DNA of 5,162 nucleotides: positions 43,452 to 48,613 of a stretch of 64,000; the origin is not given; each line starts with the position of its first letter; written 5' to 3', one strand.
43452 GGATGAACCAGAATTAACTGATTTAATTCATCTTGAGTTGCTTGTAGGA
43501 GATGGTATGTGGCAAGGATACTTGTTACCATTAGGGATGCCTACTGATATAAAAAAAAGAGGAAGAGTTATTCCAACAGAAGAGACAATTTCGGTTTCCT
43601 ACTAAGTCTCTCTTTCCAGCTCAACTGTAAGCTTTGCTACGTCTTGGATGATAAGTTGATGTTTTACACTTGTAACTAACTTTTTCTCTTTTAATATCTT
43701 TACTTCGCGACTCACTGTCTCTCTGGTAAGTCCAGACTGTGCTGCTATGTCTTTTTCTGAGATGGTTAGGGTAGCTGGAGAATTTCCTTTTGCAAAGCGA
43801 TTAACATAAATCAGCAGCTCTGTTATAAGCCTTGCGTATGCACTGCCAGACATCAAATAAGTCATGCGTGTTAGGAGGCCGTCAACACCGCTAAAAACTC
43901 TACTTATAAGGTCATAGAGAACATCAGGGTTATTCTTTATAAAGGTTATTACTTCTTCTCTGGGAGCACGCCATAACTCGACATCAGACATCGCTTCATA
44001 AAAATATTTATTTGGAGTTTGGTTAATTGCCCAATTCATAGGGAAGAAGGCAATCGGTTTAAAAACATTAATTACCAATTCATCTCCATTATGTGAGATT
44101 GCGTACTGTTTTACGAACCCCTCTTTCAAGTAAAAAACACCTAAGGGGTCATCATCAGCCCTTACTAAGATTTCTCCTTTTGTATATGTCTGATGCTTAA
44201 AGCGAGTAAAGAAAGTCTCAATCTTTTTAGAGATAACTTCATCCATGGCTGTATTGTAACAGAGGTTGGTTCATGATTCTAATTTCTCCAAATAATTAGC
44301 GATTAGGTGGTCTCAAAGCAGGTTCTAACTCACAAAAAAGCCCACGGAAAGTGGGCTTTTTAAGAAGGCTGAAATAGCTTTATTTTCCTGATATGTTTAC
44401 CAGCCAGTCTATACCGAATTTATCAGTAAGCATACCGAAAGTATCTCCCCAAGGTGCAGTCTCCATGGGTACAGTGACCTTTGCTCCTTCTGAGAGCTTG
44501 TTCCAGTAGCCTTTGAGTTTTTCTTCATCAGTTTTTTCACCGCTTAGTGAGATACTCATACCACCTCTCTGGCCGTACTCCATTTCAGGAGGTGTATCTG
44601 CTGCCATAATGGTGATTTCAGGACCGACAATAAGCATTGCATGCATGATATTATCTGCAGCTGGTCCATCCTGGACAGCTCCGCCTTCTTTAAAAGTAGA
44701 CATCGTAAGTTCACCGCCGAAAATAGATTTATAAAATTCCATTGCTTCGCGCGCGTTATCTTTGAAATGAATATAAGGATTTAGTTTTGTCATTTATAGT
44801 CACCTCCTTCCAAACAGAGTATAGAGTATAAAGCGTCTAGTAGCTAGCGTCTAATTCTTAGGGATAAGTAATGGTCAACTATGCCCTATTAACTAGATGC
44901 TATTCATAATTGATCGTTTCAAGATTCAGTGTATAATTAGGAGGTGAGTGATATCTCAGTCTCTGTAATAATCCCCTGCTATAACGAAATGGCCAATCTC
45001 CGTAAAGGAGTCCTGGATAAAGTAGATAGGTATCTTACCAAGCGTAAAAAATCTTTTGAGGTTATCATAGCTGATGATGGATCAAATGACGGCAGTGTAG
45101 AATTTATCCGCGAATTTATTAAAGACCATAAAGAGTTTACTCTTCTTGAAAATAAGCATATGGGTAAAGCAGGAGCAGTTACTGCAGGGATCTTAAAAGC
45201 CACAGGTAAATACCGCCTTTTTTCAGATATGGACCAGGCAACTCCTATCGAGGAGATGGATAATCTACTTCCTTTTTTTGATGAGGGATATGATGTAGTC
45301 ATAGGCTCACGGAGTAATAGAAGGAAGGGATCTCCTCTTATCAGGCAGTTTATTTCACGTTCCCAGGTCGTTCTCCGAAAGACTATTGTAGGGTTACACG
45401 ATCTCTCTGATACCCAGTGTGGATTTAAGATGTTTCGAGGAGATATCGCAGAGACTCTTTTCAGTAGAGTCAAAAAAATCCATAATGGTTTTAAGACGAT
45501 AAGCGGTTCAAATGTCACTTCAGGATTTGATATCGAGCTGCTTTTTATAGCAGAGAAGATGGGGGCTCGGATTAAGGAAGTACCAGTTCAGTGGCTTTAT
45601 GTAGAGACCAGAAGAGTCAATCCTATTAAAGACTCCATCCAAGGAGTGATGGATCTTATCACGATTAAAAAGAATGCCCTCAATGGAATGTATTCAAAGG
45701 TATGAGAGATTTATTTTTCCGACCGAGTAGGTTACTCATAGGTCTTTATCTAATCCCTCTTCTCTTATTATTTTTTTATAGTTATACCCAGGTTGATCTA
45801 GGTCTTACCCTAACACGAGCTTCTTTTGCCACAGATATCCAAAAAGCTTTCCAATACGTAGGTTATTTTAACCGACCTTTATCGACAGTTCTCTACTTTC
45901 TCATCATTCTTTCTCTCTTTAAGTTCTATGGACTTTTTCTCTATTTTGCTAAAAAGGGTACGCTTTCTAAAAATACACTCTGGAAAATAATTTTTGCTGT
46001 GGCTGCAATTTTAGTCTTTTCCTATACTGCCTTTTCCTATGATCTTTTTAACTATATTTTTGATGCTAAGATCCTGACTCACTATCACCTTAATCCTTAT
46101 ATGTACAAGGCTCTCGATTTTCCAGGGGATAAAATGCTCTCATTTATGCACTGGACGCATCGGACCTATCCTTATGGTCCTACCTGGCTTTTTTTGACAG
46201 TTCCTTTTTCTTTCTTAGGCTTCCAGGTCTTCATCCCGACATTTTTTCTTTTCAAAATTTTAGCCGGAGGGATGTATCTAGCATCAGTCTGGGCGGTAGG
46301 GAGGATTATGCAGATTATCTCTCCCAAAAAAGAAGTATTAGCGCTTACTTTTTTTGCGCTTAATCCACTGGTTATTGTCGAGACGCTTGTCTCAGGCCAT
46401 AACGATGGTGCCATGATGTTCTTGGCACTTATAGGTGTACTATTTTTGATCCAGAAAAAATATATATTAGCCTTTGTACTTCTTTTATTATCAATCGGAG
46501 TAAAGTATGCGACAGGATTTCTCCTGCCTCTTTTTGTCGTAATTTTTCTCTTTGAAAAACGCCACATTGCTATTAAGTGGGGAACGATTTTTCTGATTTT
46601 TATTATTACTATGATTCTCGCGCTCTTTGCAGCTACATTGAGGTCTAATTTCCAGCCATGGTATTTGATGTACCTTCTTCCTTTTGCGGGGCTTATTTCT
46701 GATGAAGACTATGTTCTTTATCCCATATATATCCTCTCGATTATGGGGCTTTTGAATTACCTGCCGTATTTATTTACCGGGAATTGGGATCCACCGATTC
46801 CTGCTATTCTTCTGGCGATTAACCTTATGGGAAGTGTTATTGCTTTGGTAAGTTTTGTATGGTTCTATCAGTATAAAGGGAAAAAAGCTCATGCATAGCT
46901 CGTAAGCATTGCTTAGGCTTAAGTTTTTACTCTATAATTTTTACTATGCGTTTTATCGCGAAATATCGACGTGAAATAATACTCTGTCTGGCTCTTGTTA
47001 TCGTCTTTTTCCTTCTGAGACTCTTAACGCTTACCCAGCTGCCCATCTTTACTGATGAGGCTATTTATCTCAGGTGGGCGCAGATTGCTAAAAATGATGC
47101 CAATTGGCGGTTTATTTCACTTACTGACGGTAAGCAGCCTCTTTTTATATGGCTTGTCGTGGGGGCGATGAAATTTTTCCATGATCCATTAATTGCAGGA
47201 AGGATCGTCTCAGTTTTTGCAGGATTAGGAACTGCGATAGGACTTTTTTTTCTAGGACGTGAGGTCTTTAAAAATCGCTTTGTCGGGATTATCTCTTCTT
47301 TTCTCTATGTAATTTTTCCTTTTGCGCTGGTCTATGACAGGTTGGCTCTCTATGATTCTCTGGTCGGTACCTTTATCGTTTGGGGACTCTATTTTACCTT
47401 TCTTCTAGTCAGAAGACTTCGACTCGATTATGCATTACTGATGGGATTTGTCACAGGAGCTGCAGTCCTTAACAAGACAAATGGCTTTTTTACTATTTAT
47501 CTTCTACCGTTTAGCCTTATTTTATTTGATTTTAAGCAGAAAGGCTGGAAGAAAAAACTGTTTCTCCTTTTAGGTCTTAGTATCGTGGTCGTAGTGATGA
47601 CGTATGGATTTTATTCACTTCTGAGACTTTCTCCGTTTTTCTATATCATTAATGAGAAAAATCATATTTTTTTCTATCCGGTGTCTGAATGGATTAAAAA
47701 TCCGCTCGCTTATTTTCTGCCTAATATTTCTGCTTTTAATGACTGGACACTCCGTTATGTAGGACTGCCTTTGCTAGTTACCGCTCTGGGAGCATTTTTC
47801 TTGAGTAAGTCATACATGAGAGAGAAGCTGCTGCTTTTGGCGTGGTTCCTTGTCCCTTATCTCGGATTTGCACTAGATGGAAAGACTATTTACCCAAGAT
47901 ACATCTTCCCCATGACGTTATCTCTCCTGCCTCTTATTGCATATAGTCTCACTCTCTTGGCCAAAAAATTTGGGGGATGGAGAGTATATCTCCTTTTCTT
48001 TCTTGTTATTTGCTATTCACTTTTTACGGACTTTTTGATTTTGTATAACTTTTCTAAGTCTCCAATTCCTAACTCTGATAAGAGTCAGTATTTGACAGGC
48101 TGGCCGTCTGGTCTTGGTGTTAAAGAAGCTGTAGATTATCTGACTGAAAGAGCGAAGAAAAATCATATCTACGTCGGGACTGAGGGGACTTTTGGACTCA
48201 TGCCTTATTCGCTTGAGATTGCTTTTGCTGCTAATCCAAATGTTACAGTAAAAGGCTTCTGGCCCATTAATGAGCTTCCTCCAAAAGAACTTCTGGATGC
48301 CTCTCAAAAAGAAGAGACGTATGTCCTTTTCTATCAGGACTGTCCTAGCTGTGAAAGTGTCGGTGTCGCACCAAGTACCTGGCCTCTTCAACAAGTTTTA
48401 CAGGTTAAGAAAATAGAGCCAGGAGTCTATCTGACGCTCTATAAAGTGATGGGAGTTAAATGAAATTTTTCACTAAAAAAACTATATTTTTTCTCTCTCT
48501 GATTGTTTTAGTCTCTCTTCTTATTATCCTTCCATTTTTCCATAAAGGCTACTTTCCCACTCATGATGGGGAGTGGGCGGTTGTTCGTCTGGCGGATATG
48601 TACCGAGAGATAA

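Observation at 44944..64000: A 19-kb extracytoplasmic glycosylation island built from repeated GT2 (polyprenol-P-sugar synthase) -> GT-C transferase coupled pairs, with a Wzx flippase and a YfhO-like enzyme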

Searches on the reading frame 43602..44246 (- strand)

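Call 21: search_protein_families(library=pfam, proteins=[window:43602-44246:-], max_evalue=0.001)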
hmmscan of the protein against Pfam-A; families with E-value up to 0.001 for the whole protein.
window:43602-44246:- (214 aa): 3 families
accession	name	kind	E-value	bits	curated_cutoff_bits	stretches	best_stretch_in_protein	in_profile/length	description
PF00027.35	cNMP_binding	-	2.1e-13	50.5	27.5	1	19-106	2-89/89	Cyclic nucleotide-binding domain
PF13545.12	HTH_Crp_2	-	6.4e-11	42.5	27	1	139-206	2-67/70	Crp-like helix-turn-helix domain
PF00325.26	Crp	-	1.4e-05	25.1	21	1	160-190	1-31/32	Bacterial regulatory proteins, crp family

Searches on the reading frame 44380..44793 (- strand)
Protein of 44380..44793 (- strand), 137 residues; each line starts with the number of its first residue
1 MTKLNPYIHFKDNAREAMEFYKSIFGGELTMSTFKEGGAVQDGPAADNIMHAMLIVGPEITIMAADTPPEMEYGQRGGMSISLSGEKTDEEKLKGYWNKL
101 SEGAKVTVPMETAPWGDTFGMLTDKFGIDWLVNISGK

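Call 21: search_protein_families(library=pfam, proteins=[window:44380-44793:-], max_evalue=0.001)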
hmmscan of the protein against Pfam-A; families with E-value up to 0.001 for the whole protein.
window:44380-44793:- (137 aa): 2 families
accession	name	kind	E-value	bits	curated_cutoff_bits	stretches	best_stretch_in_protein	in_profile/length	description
PF06983.19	3-dmu-9_3-mt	-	1.3e-11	45.5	24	1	3-132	2-115/116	3-demethylubiquinone-9 3-methyltransferase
PF00903.31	Glyoxalase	-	1.9e-09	38.4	20.6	1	10-130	8-119/121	Glyoxalase/Bleomycin resistance protein/Dioxygenase superfamily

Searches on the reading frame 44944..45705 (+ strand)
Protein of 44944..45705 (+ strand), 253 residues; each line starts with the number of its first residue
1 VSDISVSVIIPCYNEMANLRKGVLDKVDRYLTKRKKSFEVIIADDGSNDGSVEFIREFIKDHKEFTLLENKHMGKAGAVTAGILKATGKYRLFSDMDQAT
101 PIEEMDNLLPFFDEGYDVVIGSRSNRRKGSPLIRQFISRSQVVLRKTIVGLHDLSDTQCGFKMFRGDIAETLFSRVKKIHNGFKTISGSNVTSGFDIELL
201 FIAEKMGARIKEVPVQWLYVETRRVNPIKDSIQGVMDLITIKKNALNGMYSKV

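Call 3: search_protein_families(library=pfam, proteins=[window:44944-45705:+], max_evalue=0.01)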
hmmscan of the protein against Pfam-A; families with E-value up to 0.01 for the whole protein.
window:44944-45705:+ (253 aa): 3 families
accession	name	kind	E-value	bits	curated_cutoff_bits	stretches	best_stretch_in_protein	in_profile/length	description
PF00535.33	Glycos_transf_2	-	4.3e-25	89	23.3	1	7-172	1-167/168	Glycosyl transferase family 2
PF10111.15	Glyco_tranf_2_2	-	1.6e-05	25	27.3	1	7-105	1-99/276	Glycosyltransferase like family 2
PF13641.12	Glyco_tranf_2_3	-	0.0009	19.8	27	1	6-129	3-129/230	Glycosyltransferase like family 2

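Call 5: search_protein_families(library=ncbifam, proteins=[window:44944-45705:+], max_evalue=0.01)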
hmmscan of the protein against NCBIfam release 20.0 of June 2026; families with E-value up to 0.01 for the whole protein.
window:44944-45705:+ (253 aa): 21 families
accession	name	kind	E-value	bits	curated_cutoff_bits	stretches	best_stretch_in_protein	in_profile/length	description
NF007986.1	PRK10714.1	equivalog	1.3e-19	70.4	529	1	5-173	7-173/316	undecaprenyl-phosphate 4-deoxy-4-formamido-L-arabinose transferase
NF047588.1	GlcsyltransPgfSStrep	equivalog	2.7e-17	62.9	500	1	5-174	2-169/308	glycosyltransferase PgfS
NF007482.0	PRK10073.1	equivalog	1.7e-15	56.9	423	1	5-100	7-98/334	glycosyltransferase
NF041875.1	EPS_EpsD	equivalog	8.9e-14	51.6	370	1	6-122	1-115/325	exopolysaccharide biosynthesis glycosyltransferase EpsD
TIGR03937.1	PgaC_IcaA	equivalog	9.9e-14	51.1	422.3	1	5-98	46-136/407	poly-beta-1,6-N-acetyl-D-glucosamine synthase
NF041391.1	DPhHxTase_Halo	equivalog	3.9e-11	42.3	375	1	12-172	3-153/213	dolichyl-phosphate hexose transferase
NF050050.1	ProtGlycPglI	equivalog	7.9e-11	41.9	500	1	6-125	4-121/306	GalNAc(5)-diNAcBac-PP-undecaprenol beta-1,3-glucosyltransferase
TIGR04283.1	glyco_like_mftF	equivalog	1.4e-09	37.9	182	1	6-108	1-93/221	TIGR04283 family arsenosugar biosynthesis glycosyltransferase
NF058614.1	PPMAGASynPpgS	equivalog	4e-09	36.2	370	1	6-223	2-202/226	polyprenyl-phospho-N-acetylgalactosaminyl synthase PpgS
NF047683.1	TeichurnBiosyTuaG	equivalog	3.9e-08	33.2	400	1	5-114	7-113/252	teichuronic acid biosynthesis protein TuaG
TIGR03111.1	glyc2_xrt_Gpos1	hypoth_equivalog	2.2e-07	30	363.95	1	6-115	51-159/439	TIGR03111 family XrtG-associated glycosyltransferase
NF038302.1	EPS_HpsE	equivalog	2.3e-07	30.1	300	1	5-98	2-97/307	hormogonium polysaccharide biosynthesis glycosyltransferase HpsE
TIGR04182.1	glyco_TIGR04182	equivalog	3.6e-07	29.9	325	1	6-243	2-219/293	S-layer glycoprotein N-glycosyltransferase AglJ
NF053739.1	GlytfEpsEBac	equivalog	2e-06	27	450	1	6-118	3-115/265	glycosyltransferase EpsE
TIGR04009.1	wcaE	equivalog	5.9e-06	25.7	369.2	1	32-95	28-90/248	colanic acid biosynthesis glycosyltransferase WcaE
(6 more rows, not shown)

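Call 10: search_solved_structures(query=window:44944-45705:+, max_evalue=0.00001)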
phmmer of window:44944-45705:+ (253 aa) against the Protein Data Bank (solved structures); distinct sequences matched with E-value up to 0.00001: 14.
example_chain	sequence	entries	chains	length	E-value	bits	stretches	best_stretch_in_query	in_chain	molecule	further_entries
9bhc_C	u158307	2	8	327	9.6e-15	58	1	5-173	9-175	Undecaprenyl-phosphate 4-deoxy-4-formamido-L-arabinose transferase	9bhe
8vxh_A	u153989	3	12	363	1.3e-14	57.6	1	5-173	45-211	Undecaprenyl-phosphate 4-deoxy-4-formamido-L-arabinose transferase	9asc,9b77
9hwj_A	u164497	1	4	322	2.1e-14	56.9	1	5-169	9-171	Undecaprenyl-phosphate 4-deoxy-4-formamido-L-arabinose transferase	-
5mlz_A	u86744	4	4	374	3.2e-14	56.3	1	4-171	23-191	Dolichol monophosphate mannose synthase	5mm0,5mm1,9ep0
5eke_A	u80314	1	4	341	6.7e-13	52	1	3-140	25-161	Uncharacterized glycosyltransferase sll0501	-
5ekp_C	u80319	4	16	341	6.7e-13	52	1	3-140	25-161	Uncharacterized glycosyltransferase sll0501 | Glycosyltransferase sll0501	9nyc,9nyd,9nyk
9nye_A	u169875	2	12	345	6.9e-13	51.9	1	3-140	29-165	Glycosyltransferase sll0501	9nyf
5hea_A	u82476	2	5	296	5.2e-10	42.5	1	6-120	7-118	Putative glycosyltransferase (GalT1)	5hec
2z87_A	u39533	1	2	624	2.3e-07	33.9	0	6-97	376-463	Chondroitin synthase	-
2z86_A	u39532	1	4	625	2.3e-07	33.9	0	6-97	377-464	Chondroitin synthase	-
8bz4_A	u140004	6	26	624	3e-07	33.5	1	2-123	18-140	Glycosyltransferase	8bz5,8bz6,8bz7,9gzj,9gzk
8bz8_A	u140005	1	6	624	3e-07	33.5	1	2-123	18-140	Glycosyltransferase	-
6yv7_B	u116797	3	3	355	5.3e-07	32.7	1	6-104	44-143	Glycosyl transferase, family 2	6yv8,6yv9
6yv7_A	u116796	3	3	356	5.3e-07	32.7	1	6-104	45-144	Glycosyl transferase, family 2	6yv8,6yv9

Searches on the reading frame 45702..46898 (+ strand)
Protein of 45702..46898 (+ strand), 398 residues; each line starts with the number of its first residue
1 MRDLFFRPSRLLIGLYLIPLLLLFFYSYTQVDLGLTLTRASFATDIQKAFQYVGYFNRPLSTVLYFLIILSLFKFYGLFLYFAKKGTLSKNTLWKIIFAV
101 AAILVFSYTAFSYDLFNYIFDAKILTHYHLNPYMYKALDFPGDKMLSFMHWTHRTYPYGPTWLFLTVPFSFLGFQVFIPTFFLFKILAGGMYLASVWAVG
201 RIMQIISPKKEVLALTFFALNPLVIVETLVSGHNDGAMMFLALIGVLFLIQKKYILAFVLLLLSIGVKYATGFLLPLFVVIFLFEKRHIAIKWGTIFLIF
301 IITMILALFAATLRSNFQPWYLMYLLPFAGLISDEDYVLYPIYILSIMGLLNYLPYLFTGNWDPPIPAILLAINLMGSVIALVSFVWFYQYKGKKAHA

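Call 3: search_protein_families(library=pfam, proteins=[window:45702-46898:+], max_evalue=0.01)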
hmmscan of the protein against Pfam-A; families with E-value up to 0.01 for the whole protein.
window:45702-46898:+ (398 aa): 1 family
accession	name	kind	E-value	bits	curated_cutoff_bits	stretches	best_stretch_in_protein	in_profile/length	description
PF09594.16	GT87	-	3e-05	24.4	25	1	156-332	1-166/237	Glycosyltransferase family 87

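Call 5: search_protein_families(library=ncbifam, proteins=[window:45702-46898:+], max_evalue=0.01)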
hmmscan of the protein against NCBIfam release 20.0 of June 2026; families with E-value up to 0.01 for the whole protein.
window:45702-46898:+ (398 aa): 2 families
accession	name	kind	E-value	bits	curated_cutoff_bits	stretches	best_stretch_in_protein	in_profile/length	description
TIGR03459.1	crt_membr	equivalog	3.3e-18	65.8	439.4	1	86-287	71-271/470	alpha-(1->6)-mannopyranosyltransferase A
NF038066.1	MptB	equivalog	2.5e-10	39.4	40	1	84-248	129-295/553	polyprenol phosphomannose-dependent alpha 1,6 mannosyltransferase MptB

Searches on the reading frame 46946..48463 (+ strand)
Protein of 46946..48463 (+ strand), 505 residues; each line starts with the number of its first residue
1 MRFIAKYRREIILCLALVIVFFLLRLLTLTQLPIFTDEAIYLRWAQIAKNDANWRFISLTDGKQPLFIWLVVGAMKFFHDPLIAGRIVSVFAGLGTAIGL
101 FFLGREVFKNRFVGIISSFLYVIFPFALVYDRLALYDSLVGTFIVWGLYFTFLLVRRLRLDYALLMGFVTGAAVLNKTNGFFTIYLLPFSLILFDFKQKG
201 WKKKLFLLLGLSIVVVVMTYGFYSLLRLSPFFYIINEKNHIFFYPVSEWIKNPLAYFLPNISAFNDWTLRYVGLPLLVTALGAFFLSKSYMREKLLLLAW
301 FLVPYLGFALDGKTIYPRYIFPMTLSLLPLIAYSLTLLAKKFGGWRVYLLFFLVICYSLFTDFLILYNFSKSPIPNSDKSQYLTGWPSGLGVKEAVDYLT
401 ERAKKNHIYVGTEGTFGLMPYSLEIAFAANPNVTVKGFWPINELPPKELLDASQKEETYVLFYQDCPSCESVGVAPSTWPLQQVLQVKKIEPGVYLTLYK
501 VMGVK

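Call 3: search_protein_families(library=pfam, proteins=[window:46946-48463:+], max_evalue=0.01)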
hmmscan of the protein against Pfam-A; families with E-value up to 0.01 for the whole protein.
window:46946-48463:+ (505 aa): 2 families
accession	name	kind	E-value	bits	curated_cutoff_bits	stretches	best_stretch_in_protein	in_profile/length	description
PF13231.12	PMT_2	-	3.5e-11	44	26.1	1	65-218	4-155/160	Dolichyl-phosphate-mannose-protein mannosyltransferase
PF02366.24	PMT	-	4.2e-07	30.2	22.7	1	62-204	61-212/245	Dolichyl-phosphate-mannose-protein mannosyltransferase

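Call 5: search_protein_families(library=ncbifam, proteins=[window:46946-48463:+], max_evalue=0.01)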
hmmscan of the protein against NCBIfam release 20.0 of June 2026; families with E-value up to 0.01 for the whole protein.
window:46946-48463:+ (505 aa): 1 family
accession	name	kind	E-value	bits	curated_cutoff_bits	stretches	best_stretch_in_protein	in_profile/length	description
NF009784.2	PRK13279.1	equivalog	3.6e-06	25.9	567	1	15-341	8-338/539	lipid IV(A) 4-amino-4-deoxy-L-arabinosyltransferase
